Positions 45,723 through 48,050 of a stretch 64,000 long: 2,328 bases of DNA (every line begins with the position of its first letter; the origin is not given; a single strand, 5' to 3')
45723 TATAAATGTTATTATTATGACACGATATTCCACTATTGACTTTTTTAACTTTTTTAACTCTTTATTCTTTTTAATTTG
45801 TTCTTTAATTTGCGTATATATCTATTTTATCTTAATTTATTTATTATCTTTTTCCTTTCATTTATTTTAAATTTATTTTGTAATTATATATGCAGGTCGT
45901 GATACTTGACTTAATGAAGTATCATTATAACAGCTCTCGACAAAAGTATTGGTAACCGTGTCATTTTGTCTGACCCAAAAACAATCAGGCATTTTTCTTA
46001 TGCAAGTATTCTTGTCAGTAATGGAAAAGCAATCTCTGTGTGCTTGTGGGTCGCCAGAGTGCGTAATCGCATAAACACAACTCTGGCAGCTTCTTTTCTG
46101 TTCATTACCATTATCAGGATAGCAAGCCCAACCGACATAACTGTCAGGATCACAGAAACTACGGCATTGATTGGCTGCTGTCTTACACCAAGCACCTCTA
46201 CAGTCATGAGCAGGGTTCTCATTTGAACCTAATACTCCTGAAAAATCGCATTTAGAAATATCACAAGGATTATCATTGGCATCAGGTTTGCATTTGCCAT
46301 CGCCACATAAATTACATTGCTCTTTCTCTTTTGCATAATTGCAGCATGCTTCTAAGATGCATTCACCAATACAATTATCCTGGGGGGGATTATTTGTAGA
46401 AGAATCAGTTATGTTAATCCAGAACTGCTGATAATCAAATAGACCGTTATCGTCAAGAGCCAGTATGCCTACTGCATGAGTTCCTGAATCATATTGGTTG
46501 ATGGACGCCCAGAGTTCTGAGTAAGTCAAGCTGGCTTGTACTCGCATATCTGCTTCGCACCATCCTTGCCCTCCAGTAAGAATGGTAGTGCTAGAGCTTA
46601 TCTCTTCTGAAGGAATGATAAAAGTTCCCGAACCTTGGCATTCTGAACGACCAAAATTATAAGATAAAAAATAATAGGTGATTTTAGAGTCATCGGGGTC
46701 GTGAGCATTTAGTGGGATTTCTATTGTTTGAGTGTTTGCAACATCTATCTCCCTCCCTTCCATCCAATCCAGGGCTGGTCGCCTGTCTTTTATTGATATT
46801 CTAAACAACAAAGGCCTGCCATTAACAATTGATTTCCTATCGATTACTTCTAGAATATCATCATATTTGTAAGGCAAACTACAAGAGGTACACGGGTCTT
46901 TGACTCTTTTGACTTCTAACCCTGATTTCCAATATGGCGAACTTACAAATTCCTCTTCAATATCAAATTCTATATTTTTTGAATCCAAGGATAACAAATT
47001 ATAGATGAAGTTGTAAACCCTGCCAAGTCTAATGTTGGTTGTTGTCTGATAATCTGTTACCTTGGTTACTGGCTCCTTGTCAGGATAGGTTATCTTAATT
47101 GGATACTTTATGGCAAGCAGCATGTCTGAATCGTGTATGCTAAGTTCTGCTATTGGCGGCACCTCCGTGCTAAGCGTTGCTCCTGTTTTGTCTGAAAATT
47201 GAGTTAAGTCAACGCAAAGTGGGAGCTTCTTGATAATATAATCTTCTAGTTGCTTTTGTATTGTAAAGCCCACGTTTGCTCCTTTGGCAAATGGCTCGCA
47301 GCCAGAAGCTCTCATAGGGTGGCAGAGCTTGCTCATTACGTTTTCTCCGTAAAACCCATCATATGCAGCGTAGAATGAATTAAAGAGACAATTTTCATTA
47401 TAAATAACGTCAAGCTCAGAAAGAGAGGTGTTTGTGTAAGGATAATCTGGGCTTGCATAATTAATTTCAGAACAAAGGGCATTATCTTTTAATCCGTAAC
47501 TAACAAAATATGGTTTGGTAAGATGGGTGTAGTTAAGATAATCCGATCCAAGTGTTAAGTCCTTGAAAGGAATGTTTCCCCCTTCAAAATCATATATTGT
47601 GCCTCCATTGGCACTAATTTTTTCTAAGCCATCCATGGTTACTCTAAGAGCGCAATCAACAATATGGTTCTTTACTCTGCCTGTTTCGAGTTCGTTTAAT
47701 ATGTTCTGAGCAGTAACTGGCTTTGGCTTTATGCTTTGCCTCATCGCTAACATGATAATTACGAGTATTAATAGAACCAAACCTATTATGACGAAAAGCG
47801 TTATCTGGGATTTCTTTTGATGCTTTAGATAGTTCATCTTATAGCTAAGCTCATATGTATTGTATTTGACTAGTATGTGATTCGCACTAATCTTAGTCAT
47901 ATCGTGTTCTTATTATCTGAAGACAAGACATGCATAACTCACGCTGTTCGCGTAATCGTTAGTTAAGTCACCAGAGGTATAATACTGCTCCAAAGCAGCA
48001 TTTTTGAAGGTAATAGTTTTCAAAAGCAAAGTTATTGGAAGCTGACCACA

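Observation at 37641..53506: A 16-kb strictly co-oriented surface module: four pilin-like genes, one pilin-headed giant, a Myxo-repeat receptor-like membrane protein, two further giant Cys-rich secreted proteins and an embedded Memo-family enzyme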

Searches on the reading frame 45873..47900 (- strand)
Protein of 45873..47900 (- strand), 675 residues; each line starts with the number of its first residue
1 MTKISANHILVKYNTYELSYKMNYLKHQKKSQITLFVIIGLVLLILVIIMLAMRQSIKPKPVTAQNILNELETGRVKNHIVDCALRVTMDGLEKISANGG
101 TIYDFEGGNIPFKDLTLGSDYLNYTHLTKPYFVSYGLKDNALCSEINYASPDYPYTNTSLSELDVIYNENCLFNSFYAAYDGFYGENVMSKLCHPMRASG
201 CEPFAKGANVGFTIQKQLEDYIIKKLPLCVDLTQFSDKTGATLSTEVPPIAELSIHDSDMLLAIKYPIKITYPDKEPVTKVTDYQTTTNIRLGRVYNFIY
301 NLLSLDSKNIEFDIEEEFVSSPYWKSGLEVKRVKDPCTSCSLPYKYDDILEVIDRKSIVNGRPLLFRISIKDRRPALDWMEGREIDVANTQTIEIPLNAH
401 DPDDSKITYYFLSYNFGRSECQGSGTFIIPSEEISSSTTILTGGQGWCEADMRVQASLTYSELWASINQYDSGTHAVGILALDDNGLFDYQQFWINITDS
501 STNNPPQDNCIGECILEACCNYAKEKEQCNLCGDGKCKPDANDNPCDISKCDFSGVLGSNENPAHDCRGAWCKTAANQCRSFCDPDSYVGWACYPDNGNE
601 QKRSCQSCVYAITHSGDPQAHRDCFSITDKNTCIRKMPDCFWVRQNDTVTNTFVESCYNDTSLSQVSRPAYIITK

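Call 4: search_protein_families(library=pfam, proteins=[window:45873-47900:-], max_evalue=0.1)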
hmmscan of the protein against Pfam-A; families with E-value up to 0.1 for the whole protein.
window:45873-47900:- (675 aa): 2 families
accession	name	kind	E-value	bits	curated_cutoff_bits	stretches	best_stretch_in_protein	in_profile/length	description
PF20134.4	DUF6524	-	0.00088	19.5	27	1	9-57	14-62/131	Family of unknown function (DUF6524)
PF06480.20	FtsH_ext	-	0.088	13.5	25.5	0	35-78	3-45/103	FtsH Extracellular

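Call 9: find_encoding_contigs(protein=window:45873-47900:-, flank=10000, max_places=6)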
Protein window:45873-47900:- (675 aa): 1 contig read that carries it; 1 place shown.
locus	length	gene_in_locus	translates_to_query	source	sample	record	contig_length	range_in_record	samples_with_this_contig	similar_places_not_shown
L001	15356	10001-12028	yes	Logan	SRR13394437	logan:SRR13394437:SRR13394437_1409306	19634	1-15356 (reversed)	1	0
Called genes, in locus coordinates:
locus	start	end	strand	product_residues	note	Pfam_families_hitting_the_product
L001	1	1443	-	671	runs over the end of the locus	PF14551:MCM_N, PF17207:MCM_OB, PF00493:MCM, PF07726:AAA_3 (faint), PF07728:AAA_5, PF01078:Mg_chelatase (weak), PF17855:MCM_lid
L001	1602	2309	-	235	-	PF11858:DUF3378 (faint), PF00352:TBP, PF28120:Lmo0850 (faint), PF00352:TBP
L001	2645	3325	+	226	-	-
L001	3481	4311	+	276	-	PF22025:ThiI_fer, PF02926:THUMP, PF02568:ThiI (faint)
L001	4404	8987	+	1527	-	-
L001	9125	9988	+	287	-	PF01875:Memo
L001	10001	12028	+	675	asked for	-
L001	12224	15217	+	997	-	-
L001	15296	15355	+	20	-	?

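Call 10: find_homologous_proteins(query=window:45873-47900:-, max_evalue=0.001)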
Query window:45873-47900:- (675 aa): 50 proteins with E <= 0.001 among 8000 candidates.
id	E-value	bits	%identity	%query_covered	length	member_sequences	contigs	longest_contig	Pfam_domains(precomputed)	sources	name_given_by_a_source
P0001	0.0e+0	1595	100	100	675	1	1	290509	-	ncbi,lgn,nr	ncbi:hypothetical protein JW756_01480 [Candidatus Woesearchaeota archaeon]|nr:hypothetical protein [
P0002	0.0e+0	1162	72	97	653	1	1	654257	-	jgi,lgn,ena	-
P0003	5.9e-214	731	50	95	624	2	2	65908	-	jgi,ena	-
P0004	1.6e-208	713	48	96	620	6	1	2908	-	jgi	-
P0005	1.2e-206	706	50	96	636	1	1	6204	-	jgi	jgi:hypothetical protein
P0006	5.8e-205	701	49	96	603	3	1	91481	-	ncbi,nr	ncbi:MAG: hypothetical protein KJ685_01350 [Nanoarchaeota archaeon]|nr:hypothetical protein [Nanoarc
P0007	1.9e-203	696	49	96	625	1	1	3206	-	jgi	jgi:hypothetical protein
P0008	5.0e-199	681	46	96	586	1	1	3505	-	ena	-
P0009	1.2e-198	680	57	59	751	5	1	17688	-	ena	-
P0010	7.7e-198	677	49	96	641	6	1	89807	-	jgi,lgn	jgi:hypothetical protein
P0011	1.6e-197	676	54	60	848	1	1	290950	-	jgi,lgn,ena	-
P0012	4.1e-191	655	45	96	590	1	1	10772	-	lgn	-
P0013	2.5e-188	646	47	58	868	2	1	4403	-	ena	-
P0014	2.8e-188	646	48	96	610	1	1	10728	-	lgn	-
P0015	9.8e-186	637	44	96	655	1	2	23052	-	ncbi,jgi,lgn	jgi:hypothetical protein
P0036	7.6e-133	463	38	96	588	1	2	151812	-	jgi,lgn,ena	-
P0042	2.1e-124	435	38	94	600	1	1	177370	-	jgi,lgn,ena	-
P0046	1.7e-111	392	34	96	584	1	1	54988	-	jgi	jgi:hypothetical protein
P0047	7.4e-18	82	24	72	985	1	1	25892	-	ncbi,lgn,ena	-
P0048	6.8e-15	73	27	43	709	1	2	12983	-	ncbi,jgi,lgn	jgi:hypothetical protein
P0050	7.9e-6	43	37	12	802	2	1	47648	-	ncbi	-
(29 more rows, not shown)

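Call 12: find_encoding_contigs(protein=P0002, flank=10000, max_places=2)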
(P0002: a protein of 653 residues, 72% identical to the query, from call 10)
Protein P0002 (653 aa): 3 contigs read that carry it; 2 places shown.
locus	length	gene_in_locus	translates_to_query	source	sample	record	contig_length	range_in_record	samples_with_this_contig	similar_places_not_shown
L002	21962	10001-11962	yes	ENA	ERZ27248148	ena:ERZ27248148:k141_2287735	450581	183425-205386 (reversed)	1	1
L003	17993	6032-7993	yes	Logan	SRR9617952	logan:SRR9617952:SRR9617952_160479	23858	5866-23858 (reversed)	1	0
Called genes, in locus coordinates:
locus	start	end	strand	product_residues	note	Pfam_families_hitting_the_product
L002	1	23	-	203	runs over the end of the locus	-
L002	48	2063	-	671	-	PF14551:MCM_N (weak), PF17207:MCM_OB, PF00493:MCM, PF07726:AAA_3 (faint), PF07728:AAA_5, PF01078:Mg_chelatase (weak), PF17855:MCM_lid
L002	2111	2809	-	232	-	PF11858:DUF3378 (faint), PF00352:TBP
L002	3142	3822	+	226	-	-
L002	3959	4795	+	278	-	PF22025:ThiI_fer, PF02926:THUMP, PF02568:ThiI (faint)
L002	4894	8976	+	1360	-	-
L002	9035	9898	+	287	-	PF01875:Memo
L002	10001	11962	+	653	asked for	-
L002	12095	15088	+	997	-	PF13620:CarboxypepD_reg (faint)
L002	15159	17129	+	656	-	PF13948:DUF4215 (weak)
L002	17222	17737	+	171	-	-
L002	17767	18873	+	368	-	-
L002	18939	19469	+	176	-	-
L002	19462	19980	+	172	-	-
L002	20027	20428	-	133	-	PF01894:YjbQ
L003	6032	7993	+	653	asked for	-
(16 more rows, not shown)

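Call 13: find_encoding_contigs(protein=P0036, flank=10000, max_places=2)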
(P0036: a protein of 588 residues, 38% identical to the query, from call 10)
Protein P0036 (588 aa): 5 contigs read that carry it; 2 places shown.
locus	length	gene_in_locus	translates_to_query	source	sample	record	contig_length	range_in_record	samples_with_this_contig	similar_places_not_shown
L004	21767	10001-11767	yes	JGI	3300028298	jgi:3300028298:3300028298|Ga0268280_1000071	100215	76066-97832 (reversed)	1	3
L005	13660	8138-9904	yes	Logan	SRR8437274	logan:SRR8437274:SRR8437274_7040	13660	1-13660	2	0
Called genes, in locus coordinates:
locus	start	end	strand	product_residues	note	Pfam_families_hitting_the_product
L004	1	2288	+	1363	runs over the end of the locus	-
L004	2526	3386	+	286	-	PF01875:Memo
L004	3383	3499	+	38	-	-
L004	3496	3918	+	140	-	-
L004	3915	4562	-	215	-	PF01909:NTP_transf_2, PF18765:Polbeta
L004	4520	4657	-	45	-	PF26477:DUF8150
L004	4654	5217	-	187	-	-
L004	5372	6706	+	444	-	-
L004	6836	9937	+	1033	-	PF11617:Cu-binding_MopE, PF13620:CarboxypepD_reg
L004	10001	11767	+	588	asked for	-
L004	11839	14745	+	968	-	-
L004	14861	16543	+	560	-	-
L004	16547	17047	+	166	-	-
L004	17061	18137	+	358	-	-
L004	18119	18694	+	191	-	-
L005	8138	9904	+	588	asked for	-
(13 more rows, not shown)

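Call 14: find_encoding_contigs(protein=P0046, flank=10000, max_places=1)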
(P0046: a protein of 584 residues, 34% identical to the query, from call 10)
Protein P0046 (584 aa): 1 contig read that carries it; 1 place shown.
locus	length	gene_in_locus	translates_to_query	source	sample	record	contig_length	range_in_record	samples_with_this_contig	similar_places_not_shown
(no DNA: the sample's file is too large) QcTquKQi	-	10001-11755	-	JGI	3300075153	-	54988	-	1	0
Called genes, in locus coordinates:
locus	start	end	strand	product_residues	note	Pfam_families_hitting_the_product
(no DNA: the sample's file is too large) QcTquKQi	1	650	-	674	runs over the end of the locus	PF14551:MCM_N (weak), PF17207:MCM_OB, PF00493:MCM, PF07728:AAA_5, PF01078:Mg_chelatase (weak), PF17855:MCM_lid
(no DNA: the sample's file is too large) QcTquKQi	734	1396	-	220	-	PF00352:TBP, PF11858:DUF3378 (faint), PF00352:TBP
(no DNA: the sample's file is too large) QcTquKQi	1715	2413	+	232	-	-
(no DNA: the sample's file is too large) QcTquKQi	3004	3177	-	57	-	-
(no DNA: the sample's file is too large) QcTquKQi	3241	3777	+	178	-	-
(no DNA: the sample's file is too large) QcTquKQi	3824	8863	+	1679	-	-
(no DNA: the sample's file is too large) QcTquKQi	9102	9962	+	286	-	PF01875:Memo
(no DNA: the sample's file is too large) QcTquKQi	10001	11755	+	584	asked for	-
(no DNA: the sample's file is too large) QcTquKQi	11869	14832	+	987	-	-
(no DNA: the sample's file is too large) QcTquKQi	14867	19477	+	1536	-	-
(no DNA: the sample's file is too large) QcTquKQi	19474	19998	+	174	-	-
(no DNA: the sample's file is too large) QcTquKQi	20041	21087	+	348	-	-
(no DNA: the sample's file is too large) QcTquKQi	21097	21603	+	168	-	-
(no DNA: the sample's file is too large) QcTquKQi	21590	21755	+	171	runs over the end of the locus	-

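Call 15: find_encoding_contigs(protein=P0042, flank=10000, max_places=1)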
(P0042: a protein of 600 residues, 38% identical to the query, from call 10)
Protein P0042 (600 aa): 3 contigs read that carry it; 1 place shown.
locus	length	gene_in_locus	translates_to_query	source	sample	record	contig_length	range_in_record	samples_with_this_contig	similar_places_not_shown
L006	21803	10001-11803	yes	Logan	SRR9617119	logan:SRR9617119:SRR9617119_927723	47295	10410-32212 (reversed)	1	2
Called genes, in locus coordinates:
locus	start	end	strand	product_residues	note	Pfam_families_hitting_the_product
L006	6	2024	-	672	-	PF14551:MCM_N (weak), PF17207:MCM_OB, PF00493:MCM, PF07728:AAA_5, PF01078:Mg_chelatase (weak), PF17855:MCM_lid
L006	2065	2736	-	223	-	PF11858:DUF3378 (faint), PF00352:TBP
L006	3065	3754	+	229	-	-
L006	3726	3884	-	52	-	-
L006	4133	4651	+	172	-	-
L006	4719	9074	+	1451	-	-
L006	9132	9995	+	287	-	PF01875:Memo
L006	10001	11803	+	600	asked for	-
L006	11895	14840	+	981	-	-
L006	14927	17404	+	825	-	-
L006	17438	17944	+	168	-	-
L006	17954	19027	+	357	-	-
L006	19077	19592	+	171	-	-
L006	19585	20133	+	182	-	-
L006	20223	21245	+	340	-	PF25199:nSTAND_NTPase5 (faint), PF00005:ABC_tran, PF13304:AAA_21 (weak)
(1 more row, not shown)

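Call 16: find_encoding_contigs(protein=P0011, flank=10000, max_places=1)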
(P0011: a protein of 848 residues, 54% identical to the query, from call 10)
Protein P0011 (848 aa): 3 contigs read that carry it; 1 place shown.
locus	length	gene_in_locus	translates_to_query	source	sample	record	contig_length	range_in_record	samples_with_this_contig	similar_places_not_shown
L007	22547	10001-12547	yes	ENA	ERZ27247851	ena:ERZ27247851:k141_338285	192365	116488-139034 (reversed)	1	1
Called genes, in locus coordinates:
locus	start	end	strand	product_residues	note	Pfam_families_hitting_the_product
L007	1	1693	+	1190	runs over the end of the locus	PF03833:PolC_DP2_N, PF24844:PolC_DP2_central, PF24846:PolC_DP2_cat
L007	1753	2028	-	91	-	PF00708:Acylphosphatase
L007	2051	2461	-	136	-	PF01873:eIF-5_eIF-2B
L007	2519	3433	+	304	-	PF01944:SpoIIM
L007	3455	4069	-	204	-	-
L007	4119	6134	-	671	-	PF14551:MCM_N, PF17207:MCM_OB, PF00493:MCM, PF07728:AAA_5, PF01078:Mg_chelatase (weak), PF17855:MCM_lid, PF21120: (weak)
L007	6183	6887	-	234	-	PF11858:DUF3378 (faint), PF00352:TBP, PF28120:Lmo0850 (faint), PF00352:TBP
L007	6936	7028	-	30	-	-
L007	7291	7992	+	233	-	-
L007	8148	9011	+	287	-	PF22025:ThiI_fer, PF02926:THUMP, PF02568:ThiI (faint)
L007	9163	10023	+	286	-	PF01875:Memo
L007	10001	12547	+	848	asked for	-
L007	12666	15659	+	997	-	-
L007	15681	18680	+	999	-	-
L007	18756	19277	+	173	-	-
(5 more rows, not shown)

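Call 27: find_related_loci(query=A1, collection=genome_contigs, flank=10000)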
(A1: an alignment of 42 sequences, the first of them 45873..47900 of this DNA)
Query A1 (675 aa) in genome_contigs; peptide patterns used: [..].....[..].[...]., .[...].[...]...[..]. (x = any residue, [..] = any of these).
58 stretches matched a pattern; 9 encode a relative of the query (tblastn E <= 1e-3); 9 distinct loci.
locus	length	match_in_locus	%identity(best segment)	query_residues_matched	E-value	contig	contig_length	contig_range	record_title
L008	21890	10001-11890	50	28-674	0e+0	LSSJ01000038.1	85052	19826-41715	MAG: Euryarchaeota archaeon SM23-78 WORSMTZ_593, whole genome shotgun sequence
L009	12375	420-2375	44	25-675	0e+0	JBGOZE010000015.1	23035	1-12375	MAG: Candidatus Nanoarchaeia archaeon isolate OBJ_0618_130150_25 k141_4422827_length_23035_cov_13.0000, whole genome sho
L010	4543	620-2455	45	26-674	0e+0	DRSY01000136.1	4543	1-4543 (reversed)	MAG TPA_asm: Candidatus Woesearchaeota archaeon isolate HyVt-71 Ga0136651_10013197, whole genome shotgun sequence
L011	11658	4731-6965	57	28-673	1e-151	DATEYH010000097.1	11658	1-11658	MAG TPA_asm: Candidatus Nanoarchaeia archaeon isolate SMAG_U8440 k141_242698, whole genome shotgun sequence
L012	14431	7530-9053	49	25-673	6e-150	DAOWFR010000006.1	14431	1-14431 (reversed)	MAG TPA_asm: Methanobacteriota archaeon isolate CSMAG_1970 CSMAG_1970_k141_5226353_length_14431_cov_13.0084, whole genom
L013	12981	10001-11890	40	29-674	2e-144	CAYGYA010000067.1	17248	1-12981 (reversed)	MAG TPA_asm: uncultured Methanosarcinales archaeon isolate ERP119294_co2_539 genome assembly, contig: k141_70541, whole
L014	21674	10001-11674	38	29-674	2e-133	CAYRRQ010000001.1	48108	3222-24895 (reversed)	MAG TPA_asm: uncultured Methanosarcinales archaeon isolate binchicken_co19_518 genome assembly, contig: NODE_831_length_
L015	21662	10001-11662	38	29-644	5e-132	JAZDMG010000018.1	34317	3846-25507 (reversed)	MAG: archaeon isolate MEGAHIT-group-0.639 k141_14217366, whole genome shotgun sequence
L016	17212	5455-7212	36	20-672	6e-127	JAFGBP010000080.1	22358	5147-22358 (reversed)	MAG: Candidatus Woesearchaeota archaeon isolate Zod_Metabat.1039 k87_14427710, whole genome shotgun sequence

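Call 30: find_encoding_contigs(protein=P0047, flank=10000, max_places=1)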
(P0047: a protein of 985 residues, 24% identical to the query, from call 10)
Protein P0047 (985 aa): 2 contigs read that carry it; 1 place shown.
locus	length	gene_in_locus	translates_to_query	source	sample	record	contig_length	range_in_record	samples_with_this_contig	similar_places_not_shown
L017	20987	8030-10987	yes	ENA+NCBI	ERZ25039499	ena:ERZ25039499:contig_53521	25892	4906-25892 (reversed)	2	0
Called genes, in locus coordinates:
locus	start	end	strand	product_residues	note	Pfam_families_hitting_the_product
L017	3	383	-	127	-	?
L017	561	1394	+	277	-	PF02498:Bro-N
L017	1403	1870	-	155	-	PF05168:HEPN (faint)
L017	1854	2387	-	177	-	PF01909:NTP_transf_2 (weak), PF18765:Polbeta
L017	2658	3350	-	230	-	-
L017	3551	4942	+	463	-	PF00344:SecY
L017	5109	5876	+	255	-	PF01956:EMC3_TMCO1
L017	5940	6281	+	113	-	-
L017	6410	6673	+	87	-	PF01199:Ribosomal_L34e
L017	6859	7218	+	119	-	PF00467:KOW (weak)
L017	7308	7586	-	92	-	-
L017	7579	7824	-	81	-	PF10884:DUF2683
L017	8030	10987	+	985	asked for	-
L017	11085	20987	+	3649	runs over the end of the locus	PF13620:CarboxypepD_reg (weak)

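Call 31: find_encoding_contigs(protein=P0050, flank=10000, max_places=1)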
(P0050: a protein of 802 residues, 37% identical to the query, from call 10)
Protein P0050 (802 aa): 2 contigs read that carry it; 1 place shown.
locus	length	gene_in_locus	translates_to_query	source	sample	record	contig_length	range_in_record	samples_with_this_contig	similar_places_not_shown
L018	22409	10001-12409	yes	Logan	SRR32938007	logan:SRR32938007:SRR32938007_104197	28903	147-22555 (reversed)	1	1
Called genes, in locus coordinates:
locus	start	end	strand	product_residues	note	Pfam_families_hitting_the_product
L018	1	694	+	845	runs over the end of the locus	-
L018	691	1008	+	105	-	-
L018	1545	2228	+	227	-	-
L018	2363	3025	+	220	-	-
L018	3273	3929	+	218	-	-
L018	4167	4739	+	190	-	PF00013:KH_1 (weak), PF21800:KH_KRR1_2nd, PF22891:KH_PNO1_2nd, PF00013:KH_1 (weak)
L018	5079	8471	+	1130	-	-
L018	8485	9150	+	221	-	-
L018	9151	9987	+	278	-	-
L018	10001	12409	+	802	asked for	-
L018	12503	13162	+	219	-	PF22090:Gins51_C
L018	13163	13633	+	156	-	PF13636:Methyltranf_PUA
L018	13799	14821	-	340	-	PF00482:T2SSF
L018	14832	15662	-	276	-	PF00482:T2SSF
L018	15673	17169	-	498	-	PF00437:T2SSE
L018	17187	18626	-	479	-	PF07719:TPR_2 (faint)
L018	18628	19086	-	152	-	-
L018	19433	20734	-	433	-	PF13173:AAA_14, PF13635:DUF4143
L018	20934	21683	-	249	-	PF08843:AbiEii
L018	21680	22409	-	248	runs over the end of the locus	-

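Call 32: find_encoding_contigs(protein=P0048, flank=10000, max_places=1)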
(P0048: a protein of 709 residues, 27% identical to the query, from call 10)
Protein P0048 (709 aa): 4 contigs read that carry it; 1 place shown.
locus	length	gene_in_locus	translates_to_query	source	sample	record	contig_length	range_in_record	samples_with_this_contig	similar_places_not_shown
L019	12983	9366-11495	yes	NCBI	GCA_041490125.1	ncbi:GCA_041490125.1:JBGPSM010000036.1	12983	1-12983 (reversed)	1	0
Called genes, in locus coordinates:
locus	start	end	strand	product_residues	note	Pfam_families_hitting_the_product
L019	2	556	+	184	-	?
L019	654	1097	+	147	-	-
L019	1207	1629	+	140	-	-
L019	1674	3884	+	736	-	PF00133:tRNA-synt_1, PF09334:tRNA-synt_1g, PF19303:Anticodon_3, PF08264:Anticodon_1 (weak), PF01588:tRNA_bind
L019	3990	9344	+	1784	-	-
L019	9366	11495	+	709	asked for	-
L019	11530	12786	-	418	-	-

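Call 47: search_solved_structures(query=A1, max_evalue=1)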
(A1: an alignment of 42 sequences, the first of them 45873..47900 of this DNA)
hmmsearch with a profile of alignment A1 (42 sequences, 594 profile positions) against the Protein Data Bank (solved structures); distinct sequences matched with E-value up to 1: 2.
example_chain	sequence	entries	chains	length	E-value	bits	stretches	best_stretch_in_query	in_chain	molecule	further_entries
8dur_A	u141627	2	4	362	0.21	13.1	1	347-403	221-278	Protein arginine N-methyltransferase 1 (PRMT1) | PUA domain-containing protein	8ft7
6cu3_A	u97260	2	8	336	0.22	13.1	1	347-403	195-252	protein arginine N-methyltransferase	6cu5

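Call 50: search_protein_families(library=ncbifam, proteins=[window:45873-47900:-], max_evalue=0.1)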
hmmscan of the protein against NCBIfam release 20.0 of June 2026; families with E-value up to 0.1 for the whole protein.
window:45873-47900:- (675 aa): 2 families
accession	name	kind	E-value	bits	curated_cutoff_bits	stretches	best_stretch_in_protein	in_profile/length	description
NF006283.1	PRK08455.1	equivalog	0.033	13.8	187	1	26-51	11-40/182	flagellar basal body-associated protein FliL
NF053779.1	BT3442_fam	equivalog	0.09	11.5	940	0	9-73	336-400/563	BT3442 family protein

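Call 51: predict_structure(alignment_id=A1)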
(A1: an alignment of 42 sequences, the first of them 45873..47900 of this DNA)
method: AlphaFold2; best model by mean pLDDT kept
length: 675 residues; sequences in the alignment: 42
mean_pLDDT: 87.8   pTM: 0.78
mean pLDDT of the five models: 87.8, 86.6, 86.6, 86.4, 84.7
residues with pLDDT >= 90: 437; 70-90: 183; 50-70: 28; < 50: 27
segments of 3 or more residues with pLDDT < 50: 1-27
pLDDT, mean of each block of 10 residues (from residue 1): 38 44 49 77 90 70 77 89 95 95 92 91 92 95 85 87 89 81 91 78 78 90 94 83 87 92 93 84 92 95 93 93 95 91 94 96 96 94 95 94 93 93 88 61 82 92 95 95 95 95 93 94 89 87 87 89 93 95 91 91 94 91 92 93 92 93 92 92
secondary structure, 60 per line:
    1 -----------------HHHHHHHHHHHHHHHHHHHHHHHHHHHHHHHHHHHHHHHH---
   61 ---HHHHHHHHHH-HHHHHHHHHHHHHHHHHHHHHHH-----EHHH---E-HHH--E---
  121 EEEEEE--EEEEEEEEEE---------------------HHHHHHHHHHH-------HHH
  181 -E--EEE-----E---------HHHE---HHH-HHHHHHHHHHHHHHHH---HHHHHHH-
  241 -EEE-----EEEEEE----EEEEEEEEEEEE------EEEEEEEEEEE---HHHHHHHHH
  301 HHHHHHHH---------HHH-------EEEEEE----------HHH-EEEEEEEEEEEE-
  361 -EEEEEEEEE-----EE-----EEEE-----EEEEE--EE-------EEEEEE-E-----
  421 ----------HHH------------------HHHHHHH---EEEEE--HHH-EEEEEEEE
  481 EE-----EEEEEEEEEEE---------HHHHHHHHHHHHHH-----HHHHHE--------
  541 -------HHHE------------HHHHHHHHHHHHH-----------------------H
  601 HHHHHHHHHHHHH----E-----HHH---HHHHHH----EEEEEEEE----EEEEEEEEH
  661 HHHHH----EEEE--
elements in order: H18-57 H64-73 H75-97 E121-126 E129-138 H160-170 E185-187 H214-229 H233-239 E242-244 E250-255 E260-271 E278-288 H292-308 E328-333 E348-359 E362-370 E383-386 E392-396 E408-413 H452-458 E462-466 E473-482 E488-498 H508-521 H527-531 H564-576 H600-613 H630-635 E640-647 E652-659 H660-665 E670-673
